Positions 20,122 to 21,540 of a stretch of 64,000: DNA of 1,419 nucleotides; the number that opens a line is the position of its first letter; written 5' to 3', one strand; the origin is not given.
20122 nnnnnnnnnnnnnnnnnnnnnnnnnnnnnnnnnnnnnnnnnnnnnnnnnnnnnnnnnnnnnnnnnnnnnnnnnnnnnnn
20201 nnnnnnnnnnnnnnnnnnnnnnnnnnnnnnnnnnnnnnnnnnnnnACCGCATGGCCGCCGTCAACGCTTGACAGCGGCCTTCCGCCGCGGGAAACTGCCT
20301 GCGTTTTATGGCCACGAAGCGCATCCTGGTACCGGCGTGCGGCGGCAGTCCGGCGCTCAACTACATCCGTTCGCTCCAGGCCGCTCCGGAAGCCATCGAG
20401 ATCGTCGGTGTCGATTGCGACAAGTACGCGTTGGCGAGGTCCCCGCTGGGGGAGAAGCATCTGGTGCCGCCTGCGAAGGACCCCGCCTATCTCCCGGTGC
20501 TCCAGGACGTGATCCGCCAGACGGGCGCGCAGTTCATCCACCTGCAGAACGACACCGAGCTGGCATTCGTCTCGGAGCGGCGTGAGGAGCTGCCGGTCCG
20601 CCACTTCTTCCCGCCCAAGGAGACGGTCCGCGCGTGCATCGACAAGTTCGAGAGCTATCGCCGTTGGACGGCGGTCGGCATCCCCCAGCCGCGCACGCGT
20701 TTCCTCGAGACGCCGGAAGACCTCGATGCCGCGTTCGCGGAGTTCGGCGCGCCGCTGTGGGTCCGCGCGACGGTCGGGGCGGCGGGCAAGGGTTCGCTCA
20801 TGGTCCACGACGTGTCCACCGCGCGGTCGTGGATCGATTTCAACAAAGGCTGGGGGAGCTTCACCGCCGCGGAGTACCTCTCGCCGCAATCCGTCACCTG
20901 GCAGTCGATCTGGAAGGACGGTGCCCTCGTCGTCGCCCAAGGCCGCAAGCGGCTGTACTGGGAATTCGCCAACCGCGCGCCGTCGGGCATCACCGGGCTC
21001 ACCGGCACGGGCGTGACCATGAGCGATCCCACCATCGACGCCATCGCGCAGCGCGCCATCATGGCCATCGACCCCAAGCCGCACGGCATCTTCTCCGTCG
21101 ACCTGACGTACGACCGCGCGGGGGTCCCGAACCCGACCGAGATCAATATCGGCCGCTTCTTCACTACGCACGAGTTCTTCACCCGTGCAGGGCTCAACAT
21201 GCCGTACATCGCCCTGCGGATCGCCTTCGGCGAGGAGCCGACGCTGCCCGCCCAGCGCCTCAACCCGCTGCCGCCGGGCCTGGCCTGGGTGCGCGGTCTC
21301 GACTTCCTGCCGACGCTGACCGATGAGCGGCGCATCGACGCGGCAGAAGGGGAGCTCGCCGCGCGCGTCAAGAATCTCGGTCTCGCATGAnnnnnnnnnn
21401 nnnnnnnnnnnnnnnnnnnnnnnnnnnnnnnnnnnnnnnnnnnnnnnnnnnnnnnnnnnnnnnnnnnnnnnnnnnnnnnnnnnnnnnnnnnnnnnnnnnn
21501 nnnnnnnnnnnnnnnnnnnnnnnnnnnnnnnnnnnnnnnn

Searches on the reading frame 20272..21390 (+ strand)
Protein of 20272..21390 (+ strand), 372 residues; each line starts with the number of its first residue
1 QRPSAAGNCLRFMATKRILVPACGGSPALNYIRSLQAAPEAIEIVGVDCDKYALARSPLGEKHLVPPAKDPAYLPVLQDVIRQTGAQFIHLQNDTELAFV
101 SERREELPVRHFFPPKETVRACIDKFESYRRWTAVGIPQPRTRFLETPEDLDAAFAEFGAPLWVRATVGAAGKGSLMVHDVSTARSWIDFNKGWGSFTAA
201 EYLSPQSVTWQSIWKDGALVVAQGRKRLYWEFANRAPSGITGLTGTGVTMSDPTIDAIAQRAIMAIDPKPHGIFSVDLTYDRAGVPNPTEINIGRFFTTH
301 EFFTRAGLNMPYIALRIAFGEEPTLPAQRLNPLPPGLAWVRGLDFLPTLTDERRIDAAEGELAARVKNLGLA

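Call 20: search_protein_families(library=pfam, proteins=[window:20272-21390:+], max_evalue=0.00001)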
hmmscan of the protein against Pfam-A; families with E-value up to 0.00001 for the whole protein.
window:20272-21390:+ (372 aa): 0 families

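Call 48: search_protein_families(library=ncbifam, proteins=[window:20272-21390:+], max_evalue=0.01)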
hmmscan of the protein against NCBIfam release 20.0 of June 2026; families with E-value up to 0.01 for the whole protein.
window:20272-21390:+ (372 aa): 11 families
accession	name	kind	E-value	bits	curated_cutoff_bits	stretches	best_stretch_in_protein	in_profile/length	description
NF009402.0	PRK12767.1-1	equivalog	2.3e-16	59.5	218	1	16-185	3-174/329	carbamoyl phosphate synthase-like protein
NF009405.0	PRK12767.1-4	equivalog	2.7e-11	43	390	1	41-319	26-289/320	carbamoyl phosphate synthase-like protein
NF009404.0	PRK12767.1-3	equivalog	2.3e-08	33.3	316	1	42-183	26-170/344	carbamoyl phosphate synthase-like protein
TIGR00768.1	rimK_fam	subfamily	4.3e-07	29.6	143.4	1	116-193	79-156/276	RimK family alpha-L-glutamate ligase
NF009406.0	PRK12767.1-5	equivalog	5.6e-07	28.9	271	1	40-189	26-175/327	carbamoyl phosphate synthase-like protein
TIGR02144.1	LysX_arch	equivalog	0.00026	20.2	275.6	1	115-192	78-155/281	lysine biosynthesis protein LysX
NF004680.0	PRK06019.1-6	equivalog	0.00034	19.4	327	1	119-188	111-181/405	5-(carboxyamino)imidazole ribonucleotide synthase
NF004679.0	PRK06019.1-5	equivalog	0.0015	17.4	326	1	110-188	85-165/376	5-(carboxyamino)imidazole ribonucleotide synthase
NF006766.0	PRK09288.1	equivalog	0.0025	16.6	339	1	113-181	102-171/396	formate-dependent phosphoribosylglycinamide formyltransferase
TIGR01142.1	purT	equivalog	0.0067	15.4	502.15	1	127-181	102-158/380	phosphoribosylglycinamide formyltransferase 2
NF009554.0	PRK12999.1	equivalog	0.0097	13.7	965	0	15-182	5-179/1147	pyruvate carboxylase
